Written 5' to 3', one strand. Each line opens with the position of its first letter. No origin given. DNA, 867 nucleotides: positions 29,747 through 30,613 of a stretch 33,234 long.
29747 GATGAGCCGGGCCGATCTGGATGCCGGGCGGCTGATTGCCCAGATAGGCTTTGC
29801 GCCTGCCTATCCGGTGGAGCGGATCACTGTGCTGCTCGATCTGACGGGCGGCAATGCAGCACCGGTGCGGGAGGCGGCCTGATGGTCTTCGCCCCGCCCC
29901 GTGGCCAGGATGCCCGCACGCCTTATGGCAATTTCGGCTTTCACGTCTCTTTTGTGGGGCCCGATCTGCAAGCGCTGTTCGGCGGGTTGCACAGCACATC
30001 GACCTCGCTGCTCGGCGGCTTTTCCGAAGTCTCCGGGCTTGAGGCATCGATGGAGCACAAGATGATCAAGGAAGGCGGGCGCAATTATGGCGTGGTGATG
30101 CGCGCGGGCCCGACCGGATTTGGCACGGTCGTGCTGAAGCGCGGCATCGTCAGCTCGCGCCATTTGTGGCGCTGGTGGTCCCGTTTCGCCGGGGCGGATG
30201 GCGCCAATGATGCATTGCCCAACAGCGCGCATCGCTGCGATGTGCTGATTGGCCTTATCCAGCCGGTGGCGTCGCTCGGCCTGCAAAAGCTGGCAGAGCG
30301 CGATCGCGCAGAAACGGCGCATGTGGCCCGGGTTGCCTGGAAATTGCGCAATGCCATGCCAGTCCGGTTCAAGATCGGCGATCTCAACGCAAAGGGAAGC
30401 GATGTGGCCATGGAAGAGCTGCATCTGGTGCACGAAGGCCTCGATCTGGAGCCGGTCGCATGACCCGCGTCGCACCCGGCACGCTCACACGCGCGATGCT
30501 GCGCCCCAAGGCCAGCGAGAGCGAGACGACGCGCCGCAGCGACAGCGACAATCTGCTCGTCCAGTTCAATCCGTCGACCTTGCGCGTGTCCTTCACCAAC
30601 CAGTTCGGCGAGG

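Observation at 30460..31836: Tube-initiator-like protein carrying ~170 aa of Ala/Gly/Ser low-complexity sequence where relatives carry a LysM domain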

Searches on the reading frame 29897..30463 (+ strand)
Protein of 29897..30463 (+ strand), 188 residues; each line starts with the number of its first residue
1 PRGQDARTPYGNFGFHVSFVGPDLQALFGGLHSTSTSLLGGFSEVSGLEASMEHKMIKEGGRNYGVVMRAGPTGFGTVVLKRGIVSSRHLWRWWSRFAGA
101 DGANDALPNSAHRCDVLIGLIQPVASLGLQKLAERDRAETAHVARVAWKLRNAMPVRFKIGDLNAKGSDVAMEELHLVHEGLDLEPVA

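Call 3: search_protein_families(library=pfam, proteins=[window:29897-30463:+], max_evalue=0.01)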
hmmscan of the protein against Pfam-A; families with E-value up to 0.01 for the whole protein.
window:29897-30463:+ (188 aa): 1 family
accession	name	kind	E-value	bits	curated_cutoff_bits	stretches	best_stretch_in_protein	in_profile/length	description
PF06841.18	Phage_T4_gp19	-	5.1e-21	75.3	28.2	1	13-182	3-133/134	T4-like virus tail tube protein gp19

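Call 4: search_protein_families(library=ncbifam, proteins=[window:29897-30463:+], max_evalue=0.01)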
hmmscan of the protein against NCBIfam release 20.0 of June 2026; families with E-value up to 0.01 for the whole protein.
window:29897-30463:+ (188 aa): 2 families
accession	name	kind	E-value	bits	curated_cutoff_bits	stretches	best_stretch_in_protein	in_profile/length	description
TIGR02241.1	TIGR02241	subfamily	6e-22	77.9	62.4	1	10-183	4-139/141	conserved hypothetical phage tail region protein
NF053770.1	CIS5_fam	equivalog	3e-10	39.9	260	1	39-94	22-77/148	CIS5 family contractile injection system inner tube adaptor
